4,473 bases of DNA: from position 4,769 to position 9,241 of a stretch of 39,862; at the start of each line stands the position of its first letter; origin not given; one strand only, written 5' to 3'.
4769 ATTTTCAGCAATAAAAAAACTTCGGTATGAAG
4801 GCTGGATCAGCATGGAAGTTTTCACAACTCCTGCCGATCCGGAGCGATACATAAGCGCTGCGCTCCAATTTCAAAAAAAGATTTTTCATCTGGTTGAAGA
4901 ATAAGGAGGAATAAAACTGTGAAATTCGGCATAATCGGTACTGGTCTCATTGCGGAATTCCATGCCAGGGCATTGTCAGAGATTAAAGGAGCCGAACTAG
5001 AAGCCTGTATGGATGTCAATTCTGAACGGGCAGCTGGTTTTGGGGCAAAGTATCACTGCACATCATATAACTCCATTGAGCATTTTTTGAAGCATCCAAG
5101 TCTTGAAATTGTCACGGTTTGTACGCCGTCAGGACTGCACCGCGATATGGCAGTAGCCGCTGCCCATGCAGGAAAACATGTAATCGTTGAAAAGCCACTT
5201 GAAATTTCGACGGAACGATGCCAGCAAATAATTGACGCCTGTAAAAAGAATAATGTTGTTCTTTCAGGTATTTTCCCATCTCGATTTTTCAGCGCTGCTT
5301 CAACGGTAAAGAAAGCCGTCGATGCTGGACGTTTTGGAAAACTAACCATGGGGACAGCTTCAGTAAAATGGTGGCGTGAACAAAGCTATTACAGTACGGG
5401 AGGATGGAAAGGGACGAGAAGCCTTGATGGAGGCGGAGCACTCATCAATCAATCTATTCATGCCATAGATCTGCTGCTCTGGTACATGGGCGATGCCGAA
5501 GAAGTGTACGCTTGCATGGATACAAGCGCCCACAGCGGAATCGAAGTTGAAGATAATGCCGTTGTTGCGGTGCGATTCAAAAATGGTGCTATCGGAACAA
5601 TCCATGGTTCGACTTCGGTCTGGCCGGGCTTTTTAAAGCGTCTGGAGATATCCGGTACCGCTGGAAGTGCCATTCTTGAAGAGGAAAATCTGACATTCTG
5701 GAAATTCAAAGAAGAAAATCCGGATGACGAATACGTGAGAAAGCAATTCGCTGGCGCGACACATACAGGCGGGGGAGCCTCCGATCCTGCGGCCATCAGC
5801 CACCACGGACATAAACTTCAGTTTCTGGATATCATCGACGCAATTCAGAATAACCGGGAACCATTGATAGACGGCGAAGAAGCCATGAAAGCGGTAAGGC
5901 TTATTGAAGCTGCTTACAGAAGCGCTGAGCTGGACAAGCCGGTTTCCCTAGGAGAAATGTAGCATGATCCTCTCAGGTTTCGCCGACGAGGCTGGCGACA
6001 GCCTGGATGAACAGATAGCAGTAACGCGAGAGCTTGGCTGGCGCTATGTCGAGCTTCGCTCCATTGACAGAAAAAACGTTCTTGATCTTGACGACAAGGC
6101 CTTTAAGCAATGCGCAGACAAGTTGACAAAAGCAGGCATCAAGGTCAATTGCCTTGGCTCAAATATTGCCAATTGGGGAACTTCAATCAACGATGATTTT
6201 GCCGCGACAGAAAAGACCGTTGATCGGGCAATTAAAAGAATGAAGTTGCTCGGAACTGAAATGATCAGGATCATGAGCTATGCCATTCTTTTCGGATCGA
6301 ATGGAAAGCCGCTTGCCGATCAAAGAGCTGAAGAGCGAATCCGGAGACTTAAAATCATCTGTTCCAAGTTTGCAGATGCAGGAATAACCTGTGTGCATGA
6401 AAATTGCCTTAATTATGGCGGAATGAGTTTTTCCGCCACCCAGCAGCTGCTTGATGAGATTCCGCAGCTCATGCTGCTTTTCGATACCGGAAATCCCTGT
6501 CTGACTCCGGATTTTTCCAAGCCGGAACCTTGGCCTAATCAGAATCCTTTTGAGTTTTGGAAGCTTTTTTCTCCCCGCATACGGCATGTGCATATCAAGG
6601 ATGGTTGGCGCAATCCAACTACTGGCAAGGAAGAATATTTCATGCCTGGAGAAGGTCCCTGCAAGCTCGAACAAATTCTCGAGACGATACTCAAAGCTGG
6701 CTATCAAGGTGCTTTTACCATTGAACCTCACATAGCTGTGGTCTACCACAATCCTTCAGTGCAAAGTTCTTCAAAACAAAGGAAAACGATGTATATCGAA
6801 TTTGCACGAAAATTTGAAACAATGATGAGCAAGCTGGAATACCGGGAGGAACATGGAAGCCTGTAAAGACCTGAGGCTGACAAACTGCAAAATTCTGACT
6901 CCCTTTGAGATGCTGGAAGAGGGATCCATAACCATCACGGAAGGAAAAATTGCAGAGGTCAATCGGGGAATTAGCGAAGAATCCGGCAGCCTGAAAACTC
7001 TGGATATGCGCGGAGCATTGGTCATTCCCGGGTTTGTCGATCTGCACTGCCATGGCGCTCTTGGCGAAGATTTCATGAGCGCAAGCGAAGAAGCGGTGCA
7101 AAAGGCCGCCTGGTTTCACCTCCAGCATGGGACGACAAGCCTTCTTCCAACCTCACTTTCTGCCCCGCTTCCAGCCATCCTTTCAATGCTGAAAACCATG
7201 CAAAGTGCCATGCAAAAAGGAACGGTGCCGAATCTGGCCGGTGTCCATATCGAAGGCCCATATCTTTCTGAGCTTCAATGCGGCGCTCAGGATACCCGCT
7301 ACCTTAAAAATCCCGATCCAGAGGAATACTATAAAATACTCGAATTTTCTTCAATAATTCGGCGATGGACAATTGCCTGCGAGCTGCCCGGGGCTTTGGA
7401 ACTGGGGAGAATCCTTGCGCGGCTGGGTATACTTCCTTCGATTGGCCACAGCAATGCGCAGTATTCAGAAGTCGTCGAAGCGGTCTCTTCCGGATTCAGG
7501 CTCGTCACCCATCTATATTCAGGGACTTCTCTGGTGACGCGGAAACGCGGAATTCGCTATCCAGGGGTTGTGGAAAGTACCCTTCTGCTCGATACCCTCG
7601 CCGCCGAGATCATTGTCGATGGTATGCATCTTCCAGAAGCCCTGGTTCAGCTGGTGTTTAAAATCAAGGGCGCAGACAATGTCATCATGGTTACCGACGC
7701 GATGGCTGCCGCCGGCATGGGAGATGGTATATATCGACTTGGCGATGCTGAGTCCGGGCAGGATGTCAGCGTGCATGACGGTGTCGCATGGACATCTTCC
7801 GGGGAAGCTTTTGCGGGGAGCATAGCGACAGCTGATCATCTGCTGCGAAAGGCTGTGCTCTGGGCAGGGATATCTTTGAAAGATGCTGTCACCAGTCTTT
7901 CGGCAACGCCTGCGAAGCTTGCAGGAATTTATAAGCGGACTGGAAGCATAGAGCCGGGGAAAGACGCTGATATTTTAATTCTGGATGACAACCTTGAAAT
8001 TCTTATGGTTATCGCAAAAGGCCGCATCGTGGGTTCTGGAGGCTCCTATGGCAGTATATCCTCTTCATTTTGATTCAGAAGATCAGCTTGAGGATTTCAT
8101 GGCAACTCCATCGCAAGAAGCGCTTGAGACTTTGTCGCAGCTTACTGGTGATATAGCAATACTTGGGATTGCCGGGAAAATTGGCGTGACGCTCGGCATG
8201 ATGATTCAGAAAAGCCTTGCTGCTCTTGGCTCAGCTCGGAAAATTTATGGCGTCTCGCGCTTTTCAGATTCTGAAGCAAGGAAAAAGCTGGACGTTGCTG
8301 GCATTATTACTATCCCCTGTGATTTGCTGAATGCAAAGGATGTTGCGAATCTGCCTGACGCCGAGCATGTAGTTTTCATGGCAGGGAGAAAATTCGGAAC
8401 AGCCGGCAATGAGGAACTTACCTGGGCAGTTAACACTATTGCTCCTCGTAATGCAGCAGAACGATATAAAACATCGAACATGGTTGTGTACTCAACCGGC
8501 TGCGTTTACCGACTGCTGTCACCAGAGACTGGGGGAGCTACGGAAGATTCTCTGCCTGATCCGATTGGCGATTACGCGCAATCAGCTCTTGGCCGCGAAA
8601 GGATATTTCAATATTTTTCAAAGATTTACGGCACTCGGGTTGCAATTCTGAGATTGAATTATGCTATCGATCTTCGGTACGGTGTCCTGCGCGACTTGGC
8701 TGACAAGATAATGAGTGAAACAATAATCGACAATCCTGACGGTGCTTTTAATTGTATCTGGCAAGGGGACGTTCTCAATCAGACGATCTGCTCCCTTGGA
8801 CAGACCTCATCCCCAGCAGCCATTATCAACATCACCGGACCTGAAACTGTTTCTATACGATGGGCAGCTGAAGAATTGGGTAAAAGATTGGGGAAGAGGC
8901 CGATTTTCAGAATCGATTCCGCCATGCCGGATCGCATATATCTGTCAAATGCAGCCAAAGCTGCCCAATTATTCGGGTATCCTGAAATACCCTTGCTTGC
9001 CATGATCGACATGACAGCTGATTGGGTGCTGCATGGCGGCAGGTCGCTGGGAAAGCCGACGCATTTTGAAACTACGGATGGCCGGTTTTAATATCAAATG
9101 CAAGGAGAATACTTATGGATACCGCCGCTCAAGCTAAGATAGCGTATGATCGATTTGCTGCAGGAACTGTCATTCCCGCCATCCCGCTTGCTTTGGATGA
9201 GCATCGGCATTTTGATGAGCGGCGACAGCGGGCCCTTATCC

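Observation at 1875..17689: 16-kb oxidoreductase and TIM-barrel-rich sugar-acid locus with no kinase, no regulator and no lyase, built around a TTT transporter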

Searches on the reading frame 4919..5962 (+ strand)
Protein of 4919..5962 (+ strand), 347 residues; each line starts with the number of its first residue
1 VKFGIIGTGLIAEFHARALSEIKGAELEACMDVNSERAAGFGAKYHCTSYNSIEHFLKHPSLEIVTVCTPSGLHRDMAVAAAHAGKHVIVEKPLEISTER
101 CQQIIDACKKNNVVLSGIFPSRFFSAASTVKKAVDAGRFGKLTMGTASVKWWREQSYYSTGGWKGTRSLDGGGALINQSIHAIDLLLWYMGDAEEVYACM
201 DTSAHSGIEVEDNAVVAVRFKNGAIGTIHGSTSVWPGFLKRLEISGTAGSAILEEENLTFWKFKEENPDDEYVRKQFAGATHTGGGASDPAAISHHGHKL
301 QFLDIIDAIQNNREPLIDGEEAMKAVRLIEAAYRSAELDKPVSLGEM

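Call 3: search_protein_families(library=pfam, proteins=[window:4919-5962:+])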
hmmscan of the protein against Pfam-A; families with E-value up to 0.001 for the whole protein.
window:4919-5962:+ (347 aa): 4 families
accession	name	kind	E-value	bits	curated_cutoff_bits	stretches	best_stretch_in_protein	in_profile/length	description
PF22725.1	GFO_IDH_MocA_C3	-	8.4e-31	107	27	1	129-251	3-123/124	GFO/IDH/MocA C-terminal domain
PF02894.22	GFO_IDH_MocA_C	-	1e-30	107.6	22.9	1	131-344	1-218/218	Oxidoreductase family, C-terminal alpha/beta domain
PF01408.29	GFO_IDH_MocA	-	2.2e-29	103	24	1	1-116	1-117/120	Oxidoreductase family, NAD-binding Rossmann fold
PF03447.22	NAD_binding_3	-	7.4e-05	23.9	24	1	4-113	3-111/116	Homoserine dehydrogenase, NAD binding domain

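Call 5: search_protein_families(library=ncbifam, proteins=[window:4919-5962:+], max_evalue=0.001)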
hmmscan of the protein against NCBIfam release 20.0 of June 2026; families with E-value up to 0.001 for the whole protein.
window:4919-5962:+ (347 aa): 10 families
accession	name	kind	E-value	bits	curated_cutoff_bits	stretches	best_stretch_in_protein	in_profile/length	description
TIGR04380.1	myo_inos_iolG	equivalog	3e-46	157.8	355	1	1-261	2-260/330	inositol 2-dehydrogenase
NF040723.1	UDP-GlcNAcDh_Arch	equivalog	1.4e-35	123.3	450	1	1-254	1-238/302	UDP-N-acetylglucosamine 3-dehydrogenase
NF052479.1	LevoglcsnDh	equivalog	7.2e-34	117.1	650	2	3-202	6-214/386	levoglucosan dehydrogenase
NF052679.1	InsChiInosDhIolG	equivalog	1.3e-19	70.4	540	1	1-256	3-253/343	bifunctional inositol 2-dehydrogenase/D-chiro-inositol 1-dehydrogenase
NF041392.1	XylDh_Gfo6_Halo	equivalog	2.7e-18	65.9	350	1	31-343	48-349/350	D-xylose 1-dehydrogenase Gfo6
NF008607.0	PRK11579.1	subfamily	2.4e-17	63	330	1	2-343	6-344/346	oxidoreductase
NF007574.0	PRK10206.1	equivalog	7.9e-13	48.2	352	1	46-196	50-193/345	oxidoreductase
NF058563.1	BT_2159_fam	equivalog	2e-06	27.1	650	1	2-144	2-145/350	disaccharide 3-dehydrogenase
NF009830.0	PRK13304.1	equivalog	7.3e-05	22.3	267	1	1-90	2-90/265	aspartate dehydrogenase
NF058561.1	BT_2158_fam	equivalog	0.0009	17.9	750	0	4-114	37-149/487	glycoside 3-dehydrogenase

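Call 77: search_solved_structures(query=window:4919-5962:+, max_evalue=1e-15)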
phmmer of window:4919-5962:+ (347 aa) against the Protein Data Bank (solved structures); distinct sequences matched with E-value up to 1e-15: 34.
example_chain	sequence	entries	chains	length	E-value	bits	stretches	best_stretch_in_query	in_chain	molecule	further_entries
3q2k_A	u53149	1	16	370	5e-52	180.4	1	2-337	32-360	oxidoreductase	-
3q2i_A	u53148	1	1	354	2e-42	148.9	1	2-344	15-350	dehydrogenase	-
7xr9_A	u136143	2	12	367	5.1e-31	111.4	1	1-192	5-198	DgpA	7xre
1evj_A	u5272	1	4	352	7.1e-28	101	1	21-343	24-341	GLUCOSE-FRUCTOSE OXIDOREDUCTASE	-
1ofg_A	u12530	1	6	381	6.5e-27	97.9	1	22-343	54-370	GLUCOSE-FRUCTOSE OXIDOREDUCTASE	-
1ryd_A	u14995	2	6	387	6.9e-27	97.8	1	22-343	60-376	glucose-fructose oxidoreductase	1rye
1h6a_A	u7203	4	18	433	1.1e-26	97.2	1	22-343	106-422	PRECURSOR FORM OF GLUCOSE-FRUCTOSE OXIDOREDUCTASE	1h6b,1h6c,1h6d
3ezy_A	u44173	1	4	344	2.6e-26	95.9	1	2-255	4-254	Dehydrogenase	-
6a3f_A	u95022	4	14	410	1.2e-25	93.7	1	27-202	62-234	Putative dehydrogenase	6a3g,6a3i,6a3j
9m3d_B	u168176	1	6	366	6.2e-25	91.3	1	1-192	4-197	DgpA1 from W974-1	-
3e18_A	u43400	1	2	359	3.2e-24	89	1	4-342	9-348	oxidoreductase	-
2glx_A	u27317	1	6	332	7.9e-24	87.7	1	2-252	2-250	1,5-anhydro-D-fructose reductase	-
6nor_A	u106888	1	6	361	1.4e-23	86.9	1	4-341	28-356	Putative NAD dependent dehydrogenase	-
8w9s_A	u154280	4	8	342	2e-23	86.4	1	3-342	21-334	NADH-dependent dihydrogenase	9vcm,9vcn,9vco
8tdi_L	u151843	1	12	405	3.3e-23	85.7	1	49-267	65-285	P2B11 Glucuronide-3-dehydrogenase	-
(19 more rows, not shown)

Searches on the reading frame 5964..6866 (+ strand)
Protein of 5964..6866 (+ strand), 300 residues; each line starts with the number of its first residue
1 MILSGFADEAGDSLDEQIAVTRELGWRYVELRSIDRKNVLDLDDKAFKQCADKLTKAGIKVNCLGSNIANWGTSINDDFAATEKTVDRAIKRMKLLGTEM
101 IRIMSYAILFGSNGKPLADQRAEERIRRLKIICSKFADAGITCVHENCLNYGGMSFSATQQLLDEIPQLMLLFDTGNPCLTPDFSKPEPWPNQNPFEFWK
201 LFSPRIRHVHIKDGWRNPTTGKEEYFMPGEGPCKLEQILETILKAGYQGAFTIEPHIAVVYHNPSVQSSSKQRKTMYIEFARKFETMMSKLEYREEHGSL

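Call 3: search_protein_families(library=pfam, proteins=[window:5964-6866:+])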
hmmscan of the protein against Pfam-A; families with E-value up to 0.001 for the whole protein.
window:5964-6866:+ (300 aa): 1 family
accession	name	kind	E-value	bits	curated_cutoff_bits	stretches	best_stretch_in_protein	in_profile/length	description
PF01261.30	AP_endonuc_2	-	1.9e-26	93.7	31.1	1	19-256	2-230/249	Xylose isomerase-like TIM barrel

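Call 5: search_protein_families(library=ncbifam, proteins=[window:5964-6866:+], max_evalue=0.001)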
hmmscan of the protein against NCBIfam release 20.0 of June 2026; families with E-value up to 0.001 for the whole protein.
window:5964-6866:+ (300 aa): 5 families
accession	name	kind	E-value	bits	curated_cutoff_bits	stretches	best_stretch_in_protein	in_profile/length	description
NF009689.0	PRK13210.1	subfamily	4.1e-07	29.5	200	1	13-254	18-255/286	L-ribulose-5-phosphate 3-epimerase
NF009688.0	PRK13209.1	subfamily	2.3e-06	26.8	317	1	10-284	19-272/286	L-ribulose-5-phosphate 3-epimerase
TIGR00542.1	hxl6Piso_put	equivalog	1.7e-05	24.3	272.15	1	13-254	17-248/279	L-ribulose-5-phosphate 3-epimerase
NF007360.0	PRK09856.1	equivalog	0.0002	21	305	1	197-255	194-248/276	fructoselysine 3-epimerase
TIGR04379.1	myo_inos_iolE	equivalog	0.00059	19.5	290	0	161-255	167-266/290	myo-inosose-2 dehydratase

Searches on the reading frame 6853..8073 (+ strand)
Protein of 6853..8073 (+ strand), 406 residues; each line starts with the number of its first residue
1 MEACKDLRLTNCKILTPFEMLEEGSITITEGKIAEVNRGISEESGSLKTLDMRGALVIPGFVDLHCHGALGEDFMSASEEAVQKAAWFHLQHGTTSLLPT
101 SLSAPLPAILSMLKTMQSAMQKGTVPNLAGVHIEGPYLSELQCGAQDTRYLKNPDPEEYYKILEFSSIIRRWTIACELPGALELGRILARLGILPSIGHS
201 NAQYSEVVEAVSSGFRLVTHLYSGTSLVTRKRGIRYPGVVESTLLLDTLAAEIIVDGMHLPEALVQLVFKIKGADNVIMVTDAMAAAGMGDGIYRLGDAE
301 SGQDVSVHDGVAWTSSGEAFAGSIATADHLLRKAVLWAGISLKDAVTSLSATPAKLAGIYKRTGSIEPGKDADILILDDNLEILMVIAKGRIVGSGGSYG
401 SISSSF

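Call 3: search_protein_families(library=pfam, proteins=[window:6853-8073:+])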
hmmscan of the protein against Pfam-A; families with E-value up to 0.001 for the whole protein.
window:6853-8073:+ (406 aa): 2 families
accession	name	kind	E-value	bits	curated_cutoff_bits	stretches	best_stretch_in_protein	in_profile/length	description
PF01979.26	Amidohydro_1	-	8.2e-20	71.8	25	1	56-393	1-345/345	Amidohydrolase family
PF07969.17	Amidohydro_3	-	2.4e-12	47.5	29.7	1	307-381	377-448/472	Amidohydrolase family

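Call 5: search_protein_families(library=ncbifam, proteins=[window:6853-8073:+], max_evalue=0.001)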
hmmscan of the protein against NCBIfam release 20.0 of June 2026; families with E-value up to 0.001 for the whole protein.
window:6853-8073:+ (406 aa): 63 families (the best 25 are shown)
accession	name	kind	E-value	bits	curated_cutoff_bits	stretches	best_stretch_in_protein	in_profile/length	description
TIGR00221.1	nagA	equivalog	4.9e-76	256.1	225.65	1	7-390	5-379/380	N-acetylglucosamine-6-phosphate deacetylase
NF008371.0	PRK11170.1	equivalog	1.7e-52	178.6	483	1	9-392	4-378/382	N-acetylglucosamine-6-phosphate deacetylase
NF011990.0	PRK15446.2-6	subfamily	2.3e-16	59.5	233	2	10-66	6-64/390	alpha-D-ribose 1-methylphosphonate 5-triphosphate diphosphatase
TIGR02318.1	phosphono_phnM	equivalog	3.4e-15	55.8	390.55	2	9-66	2-55/376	phosphonate metabolism protein PhnM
TIGR02033.1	D-hydantoinase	equivalog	8.1e-14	51.4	393.25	2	24-109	17-100/454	dihydropyrimidinase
NF006689.0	PRK09237.1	equivalog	1.4e-13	50.1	371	1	9-68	7-66/383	amidohydrolase/deacetylase family metallohydrolase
NF009941.0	PRK13404.1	subfamily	5.2e-13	48.5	647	2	330-383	355-408/478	dihydropyrimidinase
TIGR03178.1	allantoinase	equivalog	1.2e-12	47.4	357.85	2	7-67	2-59/441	allantoinase AllB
NF011987.0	PRK15446.2-3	subfamily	1.6e-12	46.9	253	2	340-392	327-382/395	alpha-D-ribose 1-methylphosphonate 5-triphosphate diphosphatase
NF011989.0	PRK15446.2-5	equivalog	2e-12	46.6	565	1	7-67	4-62/385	alpha-D-ribose 1-methylphosphonate 5-triphosphate diphosphatase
NF004839.0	PRK06189.1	equivalog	2.6e-12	46.1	631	2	9-67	7-62/451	allantoinase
NF011986.0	PRK15446.2-2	equivalog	4.8e-12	45.4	465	1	9-67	5-63/406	alpha-D-ribose 1-methylphosphonate 5-triphosphate diphosphatase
TIGR01975.1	isoAsp_dipep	equivalog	5.7e-12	45.5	331.25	1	323-393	307-376/389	beta-aspartyl-peptidase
NF011984.0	PRK15446.1-5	equivalog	1.2e-11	44.1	260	1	7-66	4-59/379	alpha-D-ribose 1-methylphosphonate 5-triphosphate diphosphatase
NF006056.0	PRK08204.1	subfamily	1.4e-11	43.9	391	1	20-67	21-66/449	hypothetical protein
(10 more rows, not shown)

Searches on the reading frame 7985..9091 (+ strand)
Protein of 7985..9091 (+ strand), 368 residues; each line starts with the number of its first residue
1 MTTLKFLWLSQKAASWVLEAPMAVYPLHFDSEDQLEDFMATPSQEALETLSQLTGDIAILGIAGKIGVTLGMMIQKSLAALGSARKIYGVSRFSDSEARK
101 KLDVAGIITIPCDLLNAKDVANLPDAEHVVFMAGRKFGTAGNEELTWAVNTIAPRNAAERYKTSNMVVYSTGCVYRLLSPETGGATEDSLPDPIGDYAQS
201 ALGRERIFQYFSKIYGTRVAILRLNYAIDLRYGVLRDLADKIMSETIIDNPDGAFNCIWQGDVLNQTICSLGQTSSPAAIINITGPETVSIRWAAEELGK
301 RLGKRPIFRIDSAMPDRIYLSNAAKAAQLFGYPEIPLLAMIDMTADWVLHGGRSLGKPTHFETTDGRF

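Call 3: search_protein_families(library=pfam, proteins=[window:7985-9091:+])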
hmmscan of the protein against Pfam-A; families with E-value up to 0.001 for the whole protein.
window:7985-9091:+ (368 aa): 1 family
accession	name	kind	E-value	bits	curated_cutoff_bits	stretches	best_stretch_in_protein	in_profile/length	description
PF01370.27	Epimerase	-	4.9e-09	36.4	20.9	1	58-224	2-169/240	NAD dependent epimerase/dehydratase family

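Call 5: search_protein_families(library=ncbifam, proteins=[window:7985-9091:+], max_evalue=0.001)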
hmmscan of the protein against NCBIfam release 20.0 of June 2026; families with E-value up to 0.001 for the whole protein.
window:7985-9091:+ (368 aa): 0 families

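Call 12: search_solved_structures(query=window:8045-9091:+, max_evalue=1)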
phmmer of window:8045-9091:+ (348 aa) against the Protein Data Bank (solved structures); distinct sequences matched with E-value up to 1: 3.
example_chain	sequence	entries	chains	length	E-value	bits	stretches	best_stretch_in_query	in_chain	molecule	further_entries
6zl6_A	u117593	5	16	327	0.017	17.8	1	136-317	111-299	Epimerase domain-containing protein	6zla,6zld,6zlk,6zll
6zlj_A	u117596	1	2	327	0.06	16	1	136-317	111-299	Epimerase domain-containing protein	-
3o6n_A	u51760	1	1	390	0.71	12.4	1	206-334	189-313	APL1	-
